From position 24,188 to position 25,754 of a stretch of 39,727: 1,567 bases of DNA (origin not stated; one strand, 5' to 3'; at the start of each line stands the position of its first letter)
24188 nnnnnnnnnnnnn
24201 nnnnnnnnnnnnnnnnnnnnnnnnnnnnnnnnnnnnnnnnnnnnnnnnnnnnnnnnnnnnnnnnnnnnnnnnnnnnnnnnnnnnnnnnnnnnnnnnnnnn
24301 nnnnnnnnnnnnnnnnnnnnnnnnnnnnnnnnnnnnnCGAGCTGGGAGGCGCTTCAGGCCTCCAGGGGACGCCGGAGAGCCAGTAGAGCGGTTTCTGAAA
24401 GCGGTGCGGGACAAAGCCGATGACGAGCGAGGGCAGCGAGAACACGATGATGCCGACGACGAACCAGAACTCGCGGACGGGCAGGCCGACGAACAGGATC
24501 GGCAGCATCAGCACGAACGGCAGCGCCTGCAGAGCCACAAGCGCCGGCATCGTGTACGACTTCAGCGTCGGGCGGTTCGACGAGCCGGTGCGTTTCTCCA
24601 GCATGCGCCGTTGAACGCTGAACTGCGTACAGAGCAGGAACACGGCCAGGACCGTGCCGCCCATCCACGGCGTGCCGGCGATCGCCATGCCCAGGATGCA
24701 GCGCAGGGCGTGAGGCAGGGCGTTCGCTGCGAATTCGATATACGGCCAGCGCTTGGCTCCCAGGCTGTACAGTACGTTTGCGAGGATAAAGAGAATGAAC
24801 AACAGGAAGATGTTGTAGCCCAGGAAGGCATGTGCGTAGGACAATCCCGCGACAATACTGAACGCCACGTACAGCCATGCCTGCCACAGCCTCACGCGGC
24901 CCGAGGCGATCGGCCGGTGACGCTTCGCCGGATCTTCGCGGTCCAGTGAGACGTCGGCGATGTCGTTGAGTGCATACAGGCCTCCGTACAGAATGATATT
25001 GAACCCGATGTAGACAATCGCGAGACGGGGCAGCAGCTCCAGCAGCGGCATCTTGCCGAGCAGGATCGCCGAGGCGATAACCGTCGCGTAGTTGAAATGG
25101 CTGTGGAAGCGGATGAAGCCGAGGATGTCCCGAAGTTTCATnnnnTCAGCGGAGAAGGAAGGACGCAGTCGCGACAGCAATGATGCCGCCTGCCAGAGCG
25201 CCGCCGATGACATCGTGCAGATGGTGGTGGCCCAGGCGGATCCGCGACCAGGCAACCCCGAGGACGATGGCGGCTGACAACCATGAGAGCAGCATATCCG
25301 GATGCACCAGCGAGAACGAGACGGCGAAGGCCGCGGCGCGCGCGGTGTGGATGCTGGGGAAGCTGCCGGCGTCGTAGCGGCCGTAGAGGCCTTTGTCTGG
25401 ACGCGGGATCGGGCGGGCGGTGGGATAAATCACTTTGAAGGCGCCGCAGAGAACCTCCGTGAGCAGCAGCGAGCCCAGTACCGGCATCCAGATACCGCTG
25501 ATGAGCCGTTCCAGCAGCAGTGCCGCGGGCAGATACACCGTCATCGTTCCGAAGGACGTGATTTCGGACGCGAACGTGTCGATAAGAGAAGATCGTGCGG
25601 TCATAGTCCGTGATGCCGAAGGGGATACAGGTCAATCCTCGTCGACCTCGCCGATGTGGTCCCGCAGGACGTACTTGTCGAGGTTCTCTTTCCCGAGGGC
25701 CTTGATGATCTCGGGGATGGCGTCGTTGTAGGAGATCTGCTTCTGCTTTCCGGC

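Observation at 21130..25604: PAP2 phosphatase / UbiA::GT2 / GT4 / Glf block resembles the mycobacterial arabinogalactan core locus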

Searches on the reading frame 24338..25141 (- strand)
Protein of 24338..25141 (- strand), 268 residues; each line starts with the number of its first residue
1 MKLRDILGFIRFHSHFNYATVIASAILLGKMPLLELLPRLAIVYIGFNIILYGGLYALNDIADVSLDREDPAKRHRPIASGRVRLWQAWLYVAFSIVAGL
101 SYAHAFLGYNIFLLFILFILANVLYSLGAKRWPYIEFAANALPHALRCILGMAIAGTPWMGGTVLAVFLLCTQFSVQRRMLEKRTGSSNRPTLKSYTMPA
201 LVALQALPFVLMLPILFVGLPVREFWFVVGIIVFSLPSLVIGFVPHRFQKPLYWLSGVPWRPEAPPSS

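Call 27: find_homologous_proteins(query=window:24338-25141:-, max_evalue=0.00001)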
Query window:24338-25141:- (268 aa): 34 proteins with E <= 0.00001 among 3810 candidates.
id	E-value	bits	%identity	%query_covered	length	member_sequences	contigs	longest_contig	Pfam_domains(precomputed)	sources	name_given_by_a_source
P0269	9.0e-28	116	39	68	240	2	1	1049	PF01040.24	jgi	jgi:4-hydroxybenzoate polyprenyltransferase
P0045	5.7e-15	74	36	61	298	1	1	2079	PF01040.24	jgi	jgi:4-hydroxybenzoate polyprenyltransferase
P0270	1.3e-13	69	30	75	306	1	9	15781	PF01040.24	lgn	-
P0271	1.4e-13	69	32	58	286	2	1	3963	PF01040.24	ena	-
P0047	2.7e-13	68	35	53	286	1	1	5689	PF01040.24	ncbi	ncbi:MAG: UbiA prenyltransferase family protein [Polyangiales bacterium]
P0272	3.4e-13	68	35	54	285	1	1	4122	PF01040.24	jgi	jgi:4-hydroxybenzoate polyprenyltransferase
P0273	3.6e-13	68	36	54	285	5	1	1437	PF01040.24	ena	-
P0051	2.1e-12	65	33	53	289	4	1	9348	PF01040.24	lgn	-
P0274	2.3e-12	65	30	71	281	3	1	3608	PF01040.24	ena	-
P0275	2.6e-12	65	33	55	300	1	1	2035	PF01040.24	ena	-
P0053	6.1e-12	64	36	54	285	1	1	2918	PF01040.24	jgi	jgi:decaprenyl-phosphate phosphoribosyltransferase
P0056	1.5e-11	62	34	53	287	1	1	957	PF01040.24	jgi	jgi:4-hydroxybenzoate polyprenyltransferase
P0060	1.9e-11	62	30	59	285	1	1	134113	PF01040.24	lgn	-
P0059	2.3e-11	62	29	77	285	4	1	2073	PF01040.24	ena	-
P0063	5.5e-11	60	27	73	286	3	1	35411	PF01040.24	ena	-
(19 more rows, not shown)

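Call 28: find_encoding_contigs(protein=P0269, flank=5000, max_places=3)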
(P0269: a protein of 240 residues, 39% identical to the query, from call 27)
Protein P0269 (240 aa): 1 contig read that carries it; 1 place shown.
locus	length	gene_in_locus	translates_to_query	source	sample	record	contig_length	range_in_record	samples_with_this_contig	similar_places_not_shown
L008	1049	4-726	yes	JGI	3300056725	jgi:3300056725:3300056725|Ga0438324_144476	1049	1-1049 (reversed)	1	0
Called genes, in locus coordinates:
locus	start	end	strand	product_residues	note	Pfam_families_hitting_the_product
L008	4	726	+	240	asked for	PF01040:UbiA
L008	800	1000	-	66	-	-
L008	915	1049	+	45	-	?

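Call 52: find_related_loci(query=A3, collection=metagenome_contigs, flank=8000)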
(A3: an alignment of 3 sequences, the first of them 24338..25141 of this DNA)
Query A3 (268 aa) in metagenome_contigs; peptide patterns used: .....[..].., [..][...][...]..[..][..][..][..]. (x = any residue, [..] = any of these).
230 stretches matched a pattern; 55 encode a relative of the query (tblastn E <= 1e-3); 55 distinct loci.
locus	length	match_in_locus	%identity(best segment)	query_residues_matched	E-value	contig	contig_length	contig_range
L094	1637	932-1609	38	10-234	2e-42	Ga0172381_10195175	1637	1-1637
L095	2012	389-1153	32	1-252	5e-35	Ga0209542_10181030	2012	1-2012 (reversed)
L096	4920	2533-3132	32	4-212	2e-25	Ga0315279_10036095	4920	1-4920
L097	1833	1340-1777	35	55-197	6e-21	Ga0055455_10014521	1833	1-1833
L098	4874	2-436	32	56-197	4e-18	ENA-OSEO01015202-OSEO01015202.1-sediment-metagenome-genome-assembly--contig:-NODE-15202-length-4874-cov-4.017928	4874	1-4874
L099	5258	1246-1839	30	2-197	8e-16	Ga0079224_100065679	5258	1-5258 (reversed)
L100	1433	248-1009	28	4-248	3e-14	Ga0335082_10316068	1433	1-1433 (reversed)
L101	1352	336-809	31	51-204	8e-13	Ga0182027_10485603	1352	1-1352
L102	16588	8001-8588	26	53-236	2e-12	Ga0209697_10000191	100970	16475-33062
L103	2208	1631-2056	30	50-192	2e-12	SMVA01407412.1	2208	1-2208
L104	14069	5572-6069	32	55-220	6e-12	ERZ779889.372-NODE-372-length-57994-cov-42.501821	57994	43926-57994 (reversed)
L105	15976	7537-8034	32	55-220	9e-12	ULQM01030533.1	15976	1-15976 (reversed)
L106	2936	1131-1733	27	3-201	1e-11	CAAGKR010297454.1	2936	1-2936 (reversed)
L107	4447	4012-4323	33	49-151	2e-11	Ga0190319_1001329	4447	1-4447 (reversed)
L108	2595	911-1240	29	53-156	3e-11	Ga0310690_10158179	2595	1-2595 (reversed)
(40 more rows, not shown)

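Call 59: search_protein_families(library=pfam, proteins=[L095:1208-1783:+, L096:3258-4181:+, L096:694-1323:-], max_evalue=0.01)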
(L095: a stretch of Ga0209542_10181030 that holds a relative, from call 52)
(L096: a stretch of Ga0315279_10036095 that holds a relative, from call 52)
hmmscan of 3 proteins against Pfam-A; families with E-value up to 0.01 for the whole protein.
L095:1208-1783:+ (191 aa): 2 families
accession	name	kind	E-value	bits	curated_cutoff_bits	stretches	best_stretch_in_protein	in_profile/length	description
PF05708.18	Peptidase_C92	-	6.9e-07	29.9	27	1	18-109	2-96/166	Permuted papain-like amidase enzyme, YaeF/YiiX, C92 family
PF00877.26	NLPC_P60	-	0.0087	16.5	23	0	16-71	49-92/105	NlpC/P60 family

L096:3258-4181:+ (307 aa): 0 families

L096:694-1323:- (209 aa): 7 families
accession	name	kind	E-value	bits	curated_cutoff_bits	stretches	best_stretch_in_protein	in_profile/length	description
PF07021.18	MetW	-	3.4e-73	245.8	21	1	19-207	1-193/193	Methionine biosynthesis protein MetW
PF13847.12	Methyltransf_31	-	3.4e-13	50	27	1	31-121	3-102/145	Methyltransferase domain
PF08241.18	Methyltransf_11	-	4.5e-11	43.7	21.2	1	36-121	1-88/95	Methyltransferase domain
PF13489.12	Methyltransf_23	-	1e-10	42.1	27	1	29-181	20-162/164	Methyltransferase domain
PF13649.12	Methyltransf_25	-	1.5e-10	42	27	1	35-119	1-92/97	Methyltransferase domain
PF08242.18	Methyltransf_12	-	9.5e-08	33.1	30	1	36-118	1-90/98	Methyltransferase domain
PF05175.20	MTS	-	0.0018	18.4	23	1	24-118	23-124/170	Methyltransferase small domain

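Call 82: predict_structure(alignment_id=A1)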
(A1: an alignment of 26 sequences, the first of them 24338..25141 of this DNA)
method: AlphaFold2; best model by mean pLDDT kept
length: 268 residues; sequences in the alignment: 26
mean_pLDDT: 89.3   pTM: 0.85
mean pLDDT of the five models: 89.3, 88.0, 87.6, 87.4, 86.8
residues with pLDDT >= 90: 201; 70-90: 43; 50-70: 16; < 50: 8
segments of 3 or more residues with pLDDT < 50: 262-268
pLDDT, mean of each block of 10 residues (from residue 1): 91 82 91 95 95 96 95 94 97 98 97 98 95 95 96 93 94 93 84 94 95 93 92 89 64 52 44
secondary structure, 60 per line:
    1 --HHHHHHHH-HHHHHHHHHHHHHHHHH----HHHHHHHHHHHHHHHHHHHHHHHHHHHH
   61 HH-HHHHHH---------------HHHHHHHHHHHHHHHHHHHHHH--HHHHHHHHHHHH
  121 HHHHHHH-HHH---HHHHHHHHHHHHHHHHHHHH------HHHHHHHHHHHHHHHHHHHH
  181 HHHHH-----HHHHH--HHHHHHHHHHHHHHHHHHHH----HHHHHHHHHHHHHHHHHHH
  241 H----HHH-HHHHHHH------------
elements in order: H3-10 H12-28 H33-62 H64-69 H85-106 H109-127 H135-154 H161-185 H191-195 H198-217 H222-241 H250-256
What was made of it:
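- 24407..25141 (-): UbiA-superfamily domain of the fusion (aa 1-245). It is an 8-TM, Rv3806c-like putative PRPP:polyprenyl-phosphate 5-phosphoribosyltransferase. The AF2 model has pLDDT 89 and 8 TM helices (call 82).
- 24332..24406 (-): Linker (aa 246-270) between TM8 and the GT2 domain. It includes a short juxtamembrane helix. It shows low pLDDT and one short helix at residues 250-256 (call 82).
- On UbiA-superfamily polyprenyl-phosphate 5-phosphoribosyltransferase (Rv3806c/DPPRS, PPPRS): The AF2 model has pLDDT 89.3 (call 82). The model has eight TM helices and then a linker to the GT2 domain (call 82).
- The AF2 model has 8 TM helices (call 82).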

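Call 89: fold_search(model_id=the predicted structure, library=pdb)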
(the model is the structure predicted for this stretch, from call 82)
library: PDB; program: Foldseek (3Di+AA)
matches with E <= 10: 408; with E <= 0.001: 14
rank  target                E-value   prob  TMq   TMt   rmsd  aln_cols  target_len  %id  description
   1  8j8j_A                1.2e-07  1.00  0.75  0.70   4.7       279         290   23  Membrane bound PRTase, C3 symmetry, donor bound (released 2024-02-07)
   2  4tq4_A                9.2e-07  1.00  0.71  0.67   4.0       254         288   19  Structure of a UbiA homolog from Archaeoglobus fulgidus bound to DMAPP and Mg2+ (released 2014-07-16)
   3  4tq3_A                1.1e-06  1.00  0.70  0.66   4.1       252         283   19  Structure of a UbiA homolog from Archaeoglobus fulgidus bound to GPP and Mg2+ (released 2014-07-16)
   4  4tq3_B                1.3e-06  1.00  0.72  0.68   4.9       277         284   19  Structure of a UbiA homolog from Archaeoglobus fulgidus bound to GPP and Mg2+ (released 2014-07-16)
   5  4tq4_D                1.5e-06  1.00  0.71  0.66   4.0       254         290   19  Structure of a UbiA homolog from Archaeoglobus fulgidus bound to DMAPP and Mg2+ (released 2014-07-16)
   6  4tq4_B                2.0e-06  1.00  0.71  0.66   5.0       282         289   19  Structure of a UbiA homolog from Archaeoglobus fulgidus bound to DMAPP and Mg2+ (released 2014-07-16)
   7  4tq4_C                2.5e-06  1.00  0.72  0.68   4.8       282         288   18  Structure of a UbiA homolog from Archaeoglobus fulgidus bound to DMAPP and Mg2+ (released 2014-07-16)
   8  4tq5                  6.2e-06  1.00  0.63  0.62   5.8       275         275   18  Structure of a UbiA homolog from Archaeoglobus fulgidus (released 2014-07-16)
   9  8j8k_A                7.0e-06  1.00  0.70  0.66   5.2       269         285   21  Membrane bound PRTase, C3 symmetry, acceptor bound (released 2024-02-07)
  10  4tq6_B                9.0e-06  1.00  0.65  0.65   6.0       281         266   19  Structure of a UbiA homolog from Archaeoglobus fulgidus bound to Cd2+ (released 2014-07-16)
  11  7bpu_A                3.0e-05  1.00  0.63  0.60   6.0       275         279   16  Structural and mechanistic insights into the biosynthesis of Digeranylgeranylglyceryl phosphate synthase in membranes (released 2021-04-14)
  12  4tq6_A                3.1e-05  1.00  0.66  0.66   5.0       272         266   18  Structure of a UbiA homolog from Archaeoglobus fulgidus bound to Cd2+ (released 2014-07-16)
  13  6m31_A                4.4e-05  1.00  0.59  0.57   9.7       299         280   15  Structural and Functional Insights into an Archaeal Lipid Synthase (released 2021-02-03)
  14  4od4_A                2.4e-04  1.00  0.58  0.57   6.4       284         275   18  Apo structure of a UbiA homolog from Aeropyrum pernix K1 (released 2014-03-19)
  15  4od5_A                1.0e-03  1.00  0.55  0.54   6.6       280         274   19  Substrate-bound structure of a UbiA homolog from Aeropyrum pernix K1 (released 2014-03-19)
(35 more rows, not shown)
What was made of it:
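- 24407..25141 (-): The top Foldseek hit is 8j8j, TM 0.75 (call 89).
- On UbiA-superfamily polyprenyl-phosphate 5-phosphoribosyltransferase (Rv3806c/DPPRS, PPPRS): The top Foldseek hit is 8j8j_A with TM 0.75 and E = 1.2e-7; AfUbiA is next at 0.71 (call 89).
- Rv3806c (8j8j) is the top Foldseek hit (call 89).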

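Call 94: search_protein_families(library=ncbifam, proteins=[L095:389-1165:+, L094:441-893:+], max_evalue=0.001)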
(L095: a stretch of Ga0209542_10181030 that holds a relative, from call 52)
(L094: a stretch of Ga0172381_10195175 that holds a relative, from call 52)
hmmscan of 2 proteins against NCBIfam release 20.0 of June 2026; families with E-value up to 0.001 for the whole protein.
L095:389-1165:+ (258 aa): 13 families
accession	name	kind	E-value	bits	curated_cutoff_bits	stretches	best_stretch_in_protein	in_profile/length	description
NF008978.0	PRK12324.1-4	equivalog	4.4e-21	75.1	207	1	36-200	65-227/322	decaprenyl-phosphate phosphoribosyltransferase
NF006088.0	PRK08238.1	equivalog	6.7e-20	71.2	351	1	37-182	226-369/482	UbiA family prenyltransferase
NF008977.0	PRK12324.1-2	equivalog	4e-15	56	234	1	3-176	2-173/297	decaprenyl-phosphate phosphoribosyltransferase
NF008976.0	PRK12324.1-1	equivalog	3.6e-12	46.3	474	1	37-200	56-215/306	decaprenyl-phosphate phosphoribosyltransferase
NF035940.1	prenyl_rel_EboC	equivalog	4.9e-11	42.6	250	1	21-239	22-228/292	UbiA-like protein EboC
TIGR01475.1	ubiA_other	subfamily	8.4e-09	35.3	180.8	1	3-241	2-243/282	UbiA-like polyprenyltransferase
TIGR01473.1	cyoE_ctaB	equivalog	3.1e-08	33.7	210.3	1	5-156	2-153/281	heme o synthase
NF009523.0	PRK12884.1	equivalog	1.5e-07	31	269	1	33-240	32-240/279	prenyltransferase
TIGR01474.1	ubiA_proteo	equivalog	4.3e-05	23.1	275.45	1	37-235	40-241/282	4-hydroxybenzoate octaprenyltransferase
NF045897.1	SCO3242_trans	equivalog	5.2e-05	23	260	1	43-131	35-121/287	SCO3242 family prenyltransferase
NF009609.0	PRK13106.1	equivalog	0.00014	21.4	349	1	33-240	44-255/301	prenyltransferase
NF003349.0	PRK04375.1-2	equivalog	0.00016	21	246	1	3-126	25-141/318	heme o synthase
NF009521.0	PRK12882.1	equivalog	0.00095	18.5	296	1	42-135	42-132/280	geranylgeranylglycerol-phosphate geranylgeranyltransferase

L094:441-893:+ (150 aa): 2 families
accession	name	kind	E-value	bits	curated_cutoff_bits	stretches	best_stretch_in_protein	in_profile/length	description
NF047884.1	UdeprDiPSep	equivalog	3.7e-10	40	250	1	8-148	41-185/188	undecaprenyl-diphosphatase SepP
NF008813.0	PRK11837.1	equivalog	1.7e-08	34.6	229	1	42-145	64-167/202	undecaprenyl-diphosphate phosphatase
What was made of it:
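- A PRPP synthetase gene lies directly upstream of PAP2-UbiA in L094 (call 94).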

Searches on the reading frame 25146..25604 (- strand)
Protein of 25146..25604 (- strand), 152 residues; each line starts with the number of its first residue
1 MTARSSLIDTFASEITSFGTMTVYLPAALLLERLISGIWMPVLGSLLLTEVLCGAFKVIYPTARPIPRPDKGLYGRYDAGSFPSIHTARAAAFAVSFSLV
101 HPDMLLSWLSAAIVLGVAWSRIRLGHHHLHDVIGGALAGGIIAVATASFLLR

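Call 3: search_protein_families(library=pfam, proteins=[window:25146-25604:-], max_evalue=0.01)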
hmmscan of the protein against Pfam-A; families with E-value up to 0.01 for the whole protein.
window:25146-25604:- (152 aa): 2 families
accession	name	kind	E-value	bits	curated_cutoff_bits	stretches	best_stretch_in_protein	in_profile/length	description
PF01569.27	PAP2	-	4.8e-17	62.4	27.2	1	40-148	3-123/130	PAP2 superfamily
PF14378.12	PAP2_3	-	9.5e-08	32.5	27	1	67-144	114-189/190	PAP2 superfamily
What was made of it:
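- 25146..25604 (-): PAP2-family membrane phosphatase (152 aa). It lies 27 nt downstream of hisS and 4 nt upstream of the fusion gene. PF01569 scores 62.4 bits (call 3).
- Checked: PAP2, 25146-25604: PF01569 scores 62.4 bits (call 3).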

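Call 4: search_protein_families(library=ncbifam, proteins=[window:25146-25604:-], max_evalue=0.01)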
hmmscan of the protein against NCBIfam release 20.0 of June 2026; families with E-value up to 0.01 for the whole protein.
window:25146-25604:- (152 aa): 3 families
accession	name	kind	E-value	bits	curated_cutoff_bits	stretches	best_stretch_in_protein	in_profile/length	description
NF008813.0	PRK11837.1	equivalog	5.9e-07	29.6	229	1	80-148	103-169/202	undecaprenyl-diphosphate phosphatase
NF047884.1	UdeprDiPSep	equivalog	6e-06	26.3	250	1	7-147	40-184/188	undecaprenyl-diphosphatase SepP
NF007975.0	PRK10699.1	equivalog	0.0019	17.6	261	1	81-147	158-227/254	phosphatidylglycerophosphatase B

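Call 87: search_solved_structures(query=window:25146-25604:-, max_evalue=0.1)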
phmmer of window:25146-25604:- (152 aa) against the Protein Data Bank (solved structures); distinct sequences matched with E-value up to 0.1: 3.
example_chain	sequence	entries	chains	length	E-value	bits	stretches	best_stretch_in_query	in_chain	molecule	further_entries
6ebu_A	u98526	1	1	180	0.00025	24.3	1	3-145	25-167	LpxE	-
9vj3_A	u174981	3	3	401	0.013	18.7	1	80-142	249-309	Inositol phosphorylceramide synthase catalytic subunit AUR1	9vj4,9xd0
9ivc_A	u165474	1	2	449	0.016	18.4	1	80-142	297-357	Inositol phosphorylceramide synthase catalytic subunit AUR1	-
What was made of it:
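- PAP2 enzymes usually face outward, and the best NCBIfam and PDB matches are undecaprenyl-diphosphate phosphatases and LpxE (calls 4, 87).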
